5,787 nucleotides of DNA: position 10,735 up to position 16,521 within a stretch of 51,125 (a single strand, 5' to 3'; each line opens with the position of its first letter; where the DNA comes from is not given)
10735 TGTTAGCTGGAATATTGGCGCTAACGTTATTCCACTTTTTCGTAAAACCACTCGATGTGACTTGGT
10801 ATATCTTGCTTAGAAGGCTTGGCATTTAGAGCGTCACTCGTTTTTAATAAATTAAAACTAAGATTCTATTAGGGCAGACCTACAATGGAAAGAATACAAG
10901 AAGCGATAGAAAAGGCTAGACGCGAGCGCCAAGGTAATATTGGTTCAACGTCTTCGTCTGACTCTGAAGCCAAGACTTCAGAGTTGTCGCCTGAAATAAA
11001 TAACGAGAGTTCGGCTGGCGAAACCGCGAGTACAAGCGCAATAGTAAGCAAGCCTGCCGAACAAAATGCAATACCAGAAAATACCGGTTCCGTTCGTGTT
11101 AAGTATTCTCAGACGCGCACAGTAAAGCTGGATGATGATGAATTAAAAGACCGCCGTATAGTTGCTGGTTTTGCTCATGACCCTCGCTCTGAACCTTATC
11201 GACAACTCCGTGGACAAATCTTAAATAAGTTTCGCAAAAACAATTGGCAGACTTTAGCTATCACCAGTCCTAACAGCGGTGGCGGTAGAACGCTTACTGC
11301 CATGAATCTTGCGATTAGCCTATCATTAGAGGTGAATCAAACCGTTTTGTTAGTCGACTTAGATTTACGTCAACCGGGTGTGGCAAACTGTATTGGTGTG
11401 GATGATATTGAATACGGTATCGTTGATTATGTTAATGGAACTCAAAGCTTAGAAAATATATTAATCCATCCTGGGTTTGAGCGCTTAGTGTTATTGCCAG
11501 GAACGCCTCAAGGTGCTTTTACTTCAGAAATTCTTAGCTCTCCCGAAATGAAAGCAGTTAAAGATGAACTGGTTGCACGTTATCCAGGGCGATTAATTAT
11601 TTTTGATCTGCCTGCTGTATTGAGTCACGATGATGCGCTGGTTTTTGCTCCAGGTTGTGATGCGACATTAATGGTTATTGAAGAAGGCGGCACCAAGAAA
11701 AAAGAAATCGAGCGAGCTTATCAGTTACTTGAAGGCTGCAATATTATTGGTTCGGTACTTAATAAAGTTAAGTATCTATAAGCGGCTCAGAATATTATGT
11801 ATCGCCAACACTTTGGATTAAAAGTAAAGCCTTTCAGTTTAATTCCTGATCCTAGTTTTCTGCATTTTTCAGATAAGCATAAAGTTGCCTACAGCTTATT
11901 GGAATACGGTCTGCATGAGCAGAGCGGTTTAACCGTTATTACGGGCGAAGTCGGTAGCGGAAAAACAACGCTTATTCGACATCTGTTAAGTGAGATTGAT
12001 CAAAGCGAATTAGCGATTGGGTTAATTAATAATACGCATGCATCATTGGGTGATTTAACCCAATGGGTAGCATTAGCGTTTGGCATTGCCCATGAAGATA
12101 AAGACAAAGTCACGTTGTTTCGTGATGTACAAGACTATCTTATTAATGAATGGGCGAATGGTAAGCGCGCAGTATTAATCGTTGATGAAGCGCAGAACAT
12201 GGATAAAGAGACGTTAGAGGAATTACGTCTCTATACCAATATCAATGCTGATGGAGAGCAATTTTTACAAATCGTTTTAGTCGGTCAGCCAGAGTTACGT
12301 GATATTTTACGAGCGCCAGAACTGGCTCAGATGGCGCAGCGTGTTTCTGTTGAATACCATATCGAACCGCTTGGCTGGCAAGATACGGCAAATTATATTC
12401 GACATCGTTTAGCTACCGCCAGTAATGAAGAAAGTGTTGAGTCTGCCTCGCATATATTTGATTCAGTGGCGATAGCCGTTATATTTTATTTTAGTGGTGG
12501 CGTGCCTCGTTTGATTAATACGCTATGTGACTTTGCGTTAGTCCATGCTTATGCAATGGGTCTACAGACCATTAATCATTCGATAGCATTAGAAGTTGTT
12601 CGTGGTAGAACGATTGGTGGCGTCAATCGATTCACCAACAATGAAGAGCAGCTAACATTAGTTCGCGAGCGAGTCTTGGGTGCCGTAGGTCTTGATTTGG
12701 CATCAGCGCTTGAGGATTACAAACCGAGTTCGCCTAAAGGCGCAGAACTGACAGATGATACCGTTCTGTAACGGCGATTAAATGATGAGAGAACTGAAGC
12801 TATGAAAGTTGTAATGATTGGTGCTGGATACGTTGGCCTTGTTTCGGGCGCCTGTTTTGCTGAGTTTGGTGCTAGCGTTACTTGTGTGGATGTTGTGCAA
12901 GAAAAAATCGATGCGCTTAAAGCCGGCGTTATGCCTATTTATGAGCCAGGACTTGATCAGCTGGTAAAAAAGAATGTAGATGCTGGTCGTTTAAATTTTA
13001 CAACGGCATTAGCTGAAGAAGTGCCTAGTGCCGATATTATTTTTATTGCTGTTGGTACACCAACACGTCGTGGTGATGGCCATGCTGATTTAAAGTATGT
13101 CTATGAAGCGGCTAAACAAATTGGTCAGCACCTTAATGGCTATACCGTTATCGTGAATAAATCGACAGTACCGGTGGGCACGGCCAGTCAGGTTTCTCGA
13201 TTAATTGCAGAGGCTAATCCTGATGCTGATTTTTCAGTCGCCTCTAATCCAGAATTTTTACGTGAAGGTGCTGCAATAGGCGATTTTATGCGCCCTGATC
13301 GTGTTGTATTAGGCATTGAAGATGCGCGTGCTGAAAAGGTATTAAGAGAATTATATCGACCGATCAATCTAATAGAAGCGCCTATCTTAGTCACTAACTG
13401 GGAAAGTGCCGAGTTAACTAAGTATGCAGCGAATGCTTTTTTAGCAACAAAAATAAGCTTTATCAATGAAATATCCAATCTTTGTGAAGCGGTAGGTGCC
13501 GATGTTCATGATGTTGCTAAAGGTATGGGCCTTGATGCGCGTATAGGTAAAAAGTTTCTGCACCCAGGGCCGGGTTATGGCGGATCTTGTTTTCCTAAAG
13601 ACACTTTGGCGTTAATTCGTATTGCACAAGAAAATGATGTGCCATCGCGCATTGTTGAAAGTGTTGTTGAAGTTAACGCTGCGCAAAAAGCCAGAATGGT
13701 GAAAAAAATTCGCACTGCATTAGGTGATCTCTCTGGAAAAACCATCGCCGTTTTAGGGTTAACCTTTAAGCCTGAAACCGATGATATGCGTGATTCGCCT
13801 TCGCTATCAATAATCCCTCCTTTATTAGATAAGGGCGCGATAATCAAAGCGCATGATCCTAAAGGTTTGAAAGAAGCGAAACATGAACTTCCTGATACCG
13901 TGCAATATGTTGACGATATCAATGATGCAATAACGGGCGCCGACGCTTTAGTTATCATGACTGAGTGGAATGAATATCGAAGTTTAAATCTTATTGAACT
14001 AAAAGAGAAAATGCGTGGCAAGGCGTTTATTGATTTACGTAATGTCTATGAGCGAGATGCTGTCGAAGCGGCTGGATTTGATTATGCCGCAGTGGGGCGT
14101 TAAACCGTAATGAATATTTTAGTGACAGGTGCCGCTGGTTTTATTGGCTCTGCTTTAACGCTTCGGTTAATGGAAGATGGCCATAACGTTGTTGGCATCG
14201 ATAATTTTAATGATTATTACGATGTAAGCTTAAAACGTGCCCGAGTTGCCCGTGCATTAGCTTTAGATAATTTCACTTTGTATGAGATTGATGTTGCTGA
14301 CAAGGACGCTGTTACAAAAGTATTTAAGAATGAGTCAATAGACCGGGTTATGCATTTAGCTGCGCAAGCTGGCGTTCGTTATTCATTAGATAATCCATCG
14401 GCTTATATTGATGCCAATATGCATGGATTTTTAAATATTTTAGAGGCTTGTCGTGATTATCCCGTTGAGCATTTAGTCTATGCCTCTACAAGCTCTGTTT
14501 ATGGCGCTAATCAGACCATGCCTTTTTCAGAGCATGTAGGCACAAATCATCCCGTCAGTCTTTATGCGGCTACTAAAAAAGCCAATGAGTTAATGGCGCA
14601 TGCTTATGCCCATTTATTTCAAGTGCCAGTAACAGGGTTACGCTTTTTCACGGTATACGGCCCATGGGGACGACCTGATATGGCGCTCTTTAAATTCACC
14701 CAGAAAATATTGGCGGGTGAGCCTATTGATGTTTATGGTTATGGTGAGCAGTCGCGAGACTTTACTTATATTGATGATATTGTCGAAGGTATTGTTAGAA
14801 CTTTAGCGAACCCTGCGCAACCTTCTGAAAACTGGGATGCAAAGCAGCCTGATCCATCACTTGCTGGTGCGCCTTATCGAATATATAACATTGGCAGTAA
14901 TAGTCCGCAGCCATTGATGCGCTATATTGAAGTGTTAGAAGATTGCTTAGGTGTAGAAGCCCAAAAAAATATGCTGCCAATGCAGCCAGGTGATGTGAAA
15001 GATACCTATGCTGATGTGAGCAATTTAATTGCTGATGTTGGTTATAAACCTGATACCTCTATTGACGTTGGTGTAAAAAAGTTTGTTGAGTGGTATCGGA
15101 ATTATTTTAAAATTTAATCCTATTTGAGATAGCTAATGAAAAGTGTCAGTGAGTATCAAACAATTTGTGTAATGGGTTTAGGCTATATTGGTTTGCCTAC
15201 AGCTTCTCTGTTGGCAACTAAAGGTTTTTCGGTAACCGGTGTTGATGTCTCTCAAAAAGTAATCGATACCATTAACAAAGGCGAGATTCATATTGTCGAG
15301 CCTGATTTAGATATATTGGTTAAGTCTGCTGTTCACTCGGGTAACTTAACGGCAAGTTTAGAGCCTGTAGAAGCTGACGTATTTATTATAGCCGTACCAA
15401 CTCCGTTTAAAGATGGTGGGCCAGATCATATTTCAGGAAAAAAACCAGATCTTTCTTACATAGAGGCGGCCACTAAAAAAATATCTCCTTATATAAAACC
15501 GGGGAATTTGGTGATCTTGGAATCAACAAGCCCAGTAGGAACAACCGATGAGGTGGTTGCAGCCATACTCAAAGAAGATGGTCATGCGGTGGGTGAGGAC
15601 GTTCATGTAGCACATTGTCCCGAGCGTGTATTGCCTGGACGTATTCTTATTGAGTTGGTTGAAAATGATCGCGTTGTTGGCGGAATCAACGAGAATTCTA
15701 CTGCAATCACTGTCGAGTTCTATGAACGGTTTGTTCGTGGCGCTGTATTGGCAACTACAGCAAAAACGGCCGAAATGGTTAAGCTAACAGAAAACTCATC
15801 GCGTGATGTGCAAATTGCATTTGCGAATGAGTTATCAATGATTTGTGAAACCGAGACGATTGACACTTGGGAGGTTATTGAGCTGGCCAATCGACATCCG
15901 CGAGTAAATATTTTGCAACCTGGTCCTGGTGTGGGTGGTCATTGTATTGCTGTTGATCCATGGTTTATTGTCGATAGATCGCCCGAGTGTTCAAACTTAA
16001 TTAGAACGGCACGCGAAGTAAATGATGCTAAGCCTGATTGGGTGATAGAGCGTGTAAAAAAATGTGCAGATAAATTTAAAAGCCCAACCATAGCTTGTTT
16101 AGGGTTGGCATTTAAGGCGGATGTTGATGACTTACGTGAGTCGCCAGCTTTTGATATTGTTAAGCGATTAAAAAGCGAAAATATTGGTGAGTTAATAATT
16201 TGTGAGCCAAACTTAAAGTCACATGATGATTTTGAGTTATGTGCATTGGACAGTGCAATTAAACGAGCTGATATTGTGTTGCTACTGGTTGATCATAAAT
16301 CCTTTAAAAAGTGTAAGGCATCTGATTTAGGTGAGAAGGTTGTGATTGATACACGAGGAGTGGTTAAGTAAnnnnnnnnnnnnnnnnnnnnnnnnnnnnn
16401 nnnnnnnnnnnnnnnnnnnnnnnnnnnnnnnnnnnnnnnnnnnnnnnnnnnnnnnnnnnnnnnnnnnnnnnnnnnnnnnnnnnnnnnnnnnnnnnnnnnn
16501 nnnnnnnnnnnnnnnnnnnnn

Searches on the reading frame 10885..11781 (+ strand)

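Call 7: search_protein_families(library=pfam, proteins=[window:10885-11781:+], max_evalue=0.001)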
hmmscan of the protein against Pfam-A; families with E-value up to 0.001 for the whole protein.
window:10885-11781:+ (298 aa): 2 families
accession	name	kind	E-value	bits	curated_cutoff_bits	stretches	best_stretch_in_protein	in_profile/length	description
PF13614.12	AAA_31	-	2.8e-06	27.8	27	1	123-207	3-87/177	AAA domain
PF01656.29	CbiA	-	3.3e-05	24.3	25.4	1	124-296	1-84/125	CobQ/CobB/MinD/ParA nucleotide binding domain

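Call 31: search_protein_families(library=ncbifam, proteins=[window:10885-11781:+], max_evalue=0.00001)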
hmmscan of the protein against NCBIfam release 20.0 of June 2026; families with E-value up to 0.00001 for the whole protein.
window:10885-11781:+ (298 aa): 8 families
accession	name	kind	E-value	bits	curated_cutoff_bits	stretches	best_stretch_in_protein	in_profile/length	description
TIGR03018.1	pepcterm_TyrKin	hypoth_equivalog_domain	1.4e-45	155.2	230.65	1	98-293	8-207/207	XrtA-associated tyrosine autokinase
TIGR01007.1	eps_fam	subfamily_domain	1.8e-24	86.4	108.05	1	103-296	1-191/204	polysaccharide biosynthesis tyrosine autokinase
TIGR03029.1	EpsG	equivalog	1.1e-20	74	313.8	1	89-293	70-273/274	chain length determinant protein tyrosine kinase EpsG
NF007350.0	PRK09841.1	equivalog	5.7e-15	54.5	1248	1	102-295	512-703/726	tyrosine-protein kinase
NF008568.0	PRK11519.1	equivalog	1.6e-10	39.9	1068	1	95-295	500-698/720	tyrosine-protein kinase Wzc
TIGR01005.1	eps_transp_fam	subfamily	6.7e-09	34.5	411.7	1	85-292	507-715/754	exopolysaccharide transport protein family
NF047398.1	AAA_KGGVGR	domain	6.5e-08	33.1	90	1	123-186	4-68/190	KGGVGR-motif variant AAA ATPase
TIGR01968.1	minD_bact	equivalog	1.6e-07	30.9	212.9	1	124-248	4-125/261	septum site-determining protein MinD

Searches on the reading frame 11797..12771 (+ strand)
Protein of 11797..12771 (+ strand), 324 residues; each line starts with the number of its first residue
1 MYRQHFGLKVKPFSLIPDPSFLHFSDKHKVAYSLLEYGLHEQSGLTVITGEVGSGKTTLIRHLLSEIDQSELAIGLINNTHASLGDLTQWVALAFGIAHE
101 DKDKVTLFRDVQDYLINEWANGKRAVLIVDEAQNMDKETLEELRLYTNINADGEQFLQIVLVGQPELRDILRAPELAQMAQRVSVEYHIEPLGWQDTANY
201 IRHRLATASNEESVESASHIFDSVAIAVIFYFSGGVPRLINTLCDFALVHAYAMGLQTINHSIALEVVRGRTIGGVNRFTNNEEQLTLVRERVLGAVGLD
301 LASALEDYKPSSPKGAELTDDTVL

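Call 7: search_protein_families(library=pfam, proteins=[window:11797-12771:+], max_evalue=0.001)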
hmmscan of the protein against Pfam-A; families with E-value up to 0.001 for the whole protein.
window:11797-12771:+ (324 aa): 16 families
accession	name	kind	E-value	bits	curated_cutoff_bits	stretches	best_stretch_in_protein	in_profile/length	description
PF13401.12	AAA_22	-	4.3e-26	92.2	27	1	42-171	4-130/130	AAA domain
PF13191.12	AAA_16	-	1.5e-07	32.5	32.6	1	41-145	22-154/167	AAA ATPase domain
PF13245.12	AAA_19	-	1.2e-06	29.2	25.1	1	43-163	11-124/134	AAA domain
PF13604.12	AAA_30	-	1.3e-06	28.8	27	1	36-179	11-140/191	AAA domain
PF02492.25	cobW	-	9.7e-06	25.7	20.7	1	46-79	3-35/180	CobW/HypB/UreG, nucleotide-binding domain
PF09848.15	SLFN-g3_helicase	-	5.4e-05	23.1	24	1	45-147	3-109/354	Schlafen group 3, DNA/RNA helicase domain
PF25199.1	nSTAND_NTPase5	-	8.9e-05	22.8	34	1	42-116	40-116/145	Novel STAND NTPase 5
PF03205.20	MobB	-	0.0002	21.7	26.6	1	48-82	4-38/133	Molybdopterin guanine dinucleotide synthesis protein B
PF01637.24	ATPase_2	-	0.00029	21.2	33.2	1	34-142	11-127/225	ATPase domain predominantly from Archaea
PF01443.25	Viral_helicase1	-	0.0004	20.7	21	1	47-136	2-72/228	Viral superfamily 1 RNA helicase core domain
PF13476.12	AAA_23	-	0.00049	21.2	27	0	42-63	18-39/201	AAA domain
PF00437.27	T2SSE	-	0.0005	19.3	24.9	1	35-78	134-177/370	Type II/IV secretion system protein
PF05729.18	NACHT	-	0.00054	20.3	26.7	0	46-72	3-29/167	NACHT domain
PF13173.12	AAA_14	-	0.00062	20.2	27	0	45-163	4-97/129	AAA domain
PF20720.3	nSTAND3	-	0.00065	19.9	27.2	0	41-69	15-43/155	Novel STAND NTPase 3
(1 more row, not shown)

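Call 31: search_protein_families(library=ncbifam, proteins=[window:11797-12771:+], max_evalue=0.00001)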
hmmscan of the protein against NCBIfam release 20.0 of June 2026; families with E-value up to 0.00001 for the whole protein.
window:11797-12771:+ (324 aa): 1 family
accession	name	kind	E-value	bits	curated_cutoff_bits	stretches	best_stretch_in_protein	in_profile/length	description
TIGR03015.1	pepcterm_ATPase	hypoth_equivalog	2.4e-90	302.6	324.5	1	1-269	1-264/269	XrtA/PEP-CTERM system-associated ATPase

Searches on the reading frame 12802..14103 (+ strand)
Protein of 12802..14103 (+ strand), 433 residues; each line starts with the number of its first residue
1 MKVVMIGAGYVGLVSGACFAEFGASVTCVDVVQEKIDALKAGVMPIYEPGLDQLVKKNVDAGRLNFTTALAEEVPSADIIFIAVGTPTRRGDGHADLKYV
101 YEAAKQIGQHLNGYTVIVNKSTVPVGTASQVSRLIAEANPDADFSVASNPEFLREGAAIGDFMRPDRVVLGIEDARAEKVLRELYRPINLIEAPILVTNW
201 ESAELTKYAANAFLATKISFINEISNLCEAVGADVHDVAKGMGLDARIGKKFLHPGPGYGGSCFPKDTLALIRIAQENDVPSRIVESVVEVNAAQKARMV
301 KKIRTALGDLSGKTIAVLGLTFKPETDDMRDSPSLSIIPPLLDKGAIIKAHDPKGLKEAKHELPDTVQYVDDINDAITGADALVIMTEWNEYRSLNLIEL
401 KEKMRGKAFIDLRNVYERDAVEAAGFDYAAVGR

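Call 7: search_protein_families(library=pfam, proteins=[window:12802-14103:+], max_evalue=0.001)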
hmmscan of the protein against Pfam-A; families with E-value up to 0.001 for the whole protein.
window:12802-14103:+ (433 aa): 5 families
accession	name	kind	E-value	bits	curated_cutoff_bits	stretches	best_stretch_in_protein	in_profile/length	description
PF03721.20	UDPG_MGDP_dh_N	-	3.5e-68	229.3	27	1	1-184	1-187/187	UDP-glucose/GDP-mannose dehydrogenase family, NAD binding domain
PF00984.24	UDPG_MGDP_dh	-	8.8e-41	138.4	25.4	1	201-293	1-93/94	UDP-glucose/GDP-mannose dehydrogenase family, central domain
PF03720.21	UDPG_MGDP_dh_C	-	6.3e-35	120.1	30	1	316-417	1-102/103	UDP-glucose/GDP-mannose dehydrogenase family, UDP binding domain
PF01262.27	AlaDh_PNT_C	-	0.00049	20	23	0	2-89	30-105/214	Alanine dehydrogenase/PNT, C-terminal domain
PF00070.33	Pyr_redox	-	0.00093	20.1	22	0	2-30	1-29/82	Pyridine nucleotide-disulphide oxidoreductase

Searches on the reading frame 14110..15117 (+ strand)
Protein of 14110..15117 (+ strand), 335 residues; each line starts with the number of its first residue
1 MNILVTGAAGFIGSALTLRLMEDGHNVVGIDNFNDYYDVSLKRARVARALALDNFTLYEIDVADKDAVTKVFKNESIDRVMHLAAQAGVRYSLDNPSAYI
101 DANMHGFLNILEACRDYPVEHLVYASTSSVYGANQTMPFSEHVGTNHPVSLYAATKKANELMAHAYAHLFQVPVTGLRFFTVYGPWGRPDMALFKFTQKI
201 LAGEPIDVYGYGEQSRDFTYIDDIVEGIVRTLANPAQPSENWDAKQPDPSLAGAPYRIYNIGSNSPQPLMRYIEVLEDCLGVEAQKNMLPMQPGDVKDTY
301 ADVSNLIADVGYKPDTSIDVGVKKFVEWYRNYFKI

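Call 7: search_protein_families(library=pfam, proteins=[window:14110-15117:+], max_evalue=0.001)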
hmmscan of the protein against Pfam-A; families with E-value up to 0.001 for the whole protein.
window:14110-15117:+ (335 aa): 10 families
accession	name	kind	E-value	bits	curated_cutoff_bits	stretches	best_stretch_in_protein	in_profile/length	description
PF01370.27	Epimerase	-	1.4e-63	215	20.9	1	3-238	1-231/240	NAD dependent epimerase/dehydratase family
PF16363.11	GDP_Man_Dehyd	-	1.2e-55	189.8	27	1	4-324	1-331/332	GDP-mannose 4,6 dehydratase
PF04321.23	RmlD_sub_bind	-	1.8e-19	70.3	27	1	1-240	1-205/287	RmlD substrate binding domain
PF01073.25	3Beta_HSD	-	2e-19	70.1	22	1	4-276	1-264/280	3-beta hydroxysteroid dehydrogenase/isomerase family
PF02719.21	Polysacc_synt_2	-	1.9e-15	57.3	20.2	1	3-168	1-154/293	Polysaccharide biosynthesis protein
PF07993.18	NAD_binding_4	-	1.5e-07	31.3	20.1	1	75-164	87-189/258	Male sterility protein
PF00106.31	adh_short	-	7.5e-07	29.2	26.6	1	3-132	3-139/195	short chain dehydrogenase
PF13460.12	NAD_binding_10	-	8.4e-06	26.2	27.2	1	7-160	1-129/184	NAD(P)H-binding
PF08659.16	KR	-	1.3e-05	25.6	22.6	1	3-137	3-147/180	KR domain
PF13561.12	adh_short_C2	-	0.0004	20.5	27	1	7-168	1-159/236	Enoyl-(Acyl carrier protein) reductase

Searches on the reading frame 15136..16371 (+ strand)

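Call 7: search_protein_families(library=pfam, proteins=[window:15136-16371:+], max_evalue=0.001)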
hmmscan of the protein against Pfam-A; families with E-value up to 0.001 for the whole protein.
window:15136-16371:+ (411 aa): 6 families
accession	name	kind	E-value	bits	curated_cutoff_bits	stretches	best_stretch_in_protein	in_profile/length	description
PF03721.20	UDPG_MGDP_dh_N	-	5.6e-57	192.8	27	1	9-190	2-181/187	UDP-glucose/GDP-mannose dehydrogenase family, NAD binding domain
PF00984.24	UDPG_MGDP_dh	-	6.8e-27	93.9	25.4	1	210-297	1-93/94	UDP-glucose/GDP-mannose dehydrogenase family, central domain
PF03720.21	UDPG_MGDP_dh_C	-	3.6e-20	72.7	30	1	320-410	1-101/103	UDP-glucose/GDP-mannose dehydrogenase family, UDP binding domain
PF03446.21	NAD_binding_2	-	4.4e-06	27.2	21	0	9-55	1-47/161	NAD binding domain of 6-phosphogluconate dehydrogenase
PF02826.25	2-Hacid_dh_C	-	0.00052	19.9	25.1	0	8-54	37-83/178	D-isomer specific 2-hydroxyacid dehydrogenase, NAD binding domain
PF02558.23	ApbA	-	0.00058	19.9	22.2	0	10-88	1-75/150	Ketopantoate reductase PanE/ApbA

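Call 31: search_protein_families(library=ncbifam, proteins=[window:15136-16371:+], max_evalue=0.00001)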
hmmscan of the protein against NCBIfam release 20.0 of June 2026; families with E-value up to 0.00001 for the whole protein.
window:15136-16371:+ (411 aa): 7 families
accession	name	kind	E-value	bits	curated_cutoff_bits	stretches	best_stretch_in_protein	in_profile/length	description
NF008286.0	PRK11064.1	equivalog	1.2e-170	567.7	459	1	6-410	2-419/420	UDP-N-acetyl-D-mannosamine dehydrogenase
TIGR03026.1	NDP-sugDHase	subfamily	4.4e-124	414.4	189.8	1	9-408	2-413/413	nucleotide sugar dehydrogenase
NF040825.1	UDPMaNacDH_Arch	equivalog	1.1e-105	353.9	750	1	9-411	2-402/418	UDP-N-acetyl-D-mannosamine dehydrogenase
NF041297.1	UDPGDh_AglM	equivalog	1.3e-51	175.8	670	1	10-410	3-417/429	UDP-glucose 6-dehydrogenase AglM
NF047673.2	TeichurnBiosyTuaD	equivalog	3.5e-45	154.9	700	1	9-392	3-392/439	UDP-glucose 6-dehydrogenase TuaD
NF011729.0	PRK15182.1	equivalog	2.9e-38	131.8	592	1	9-397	8-398/425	Vi polysaccharide biosynthesis UDP-N-acetylglucosamine C-6 dehydrogenase TviB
NF011631.0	PRK15057.1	equivalog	3.9e-19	69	757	1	10-366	3-345/388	UDP-glucose 6-dehydrogenase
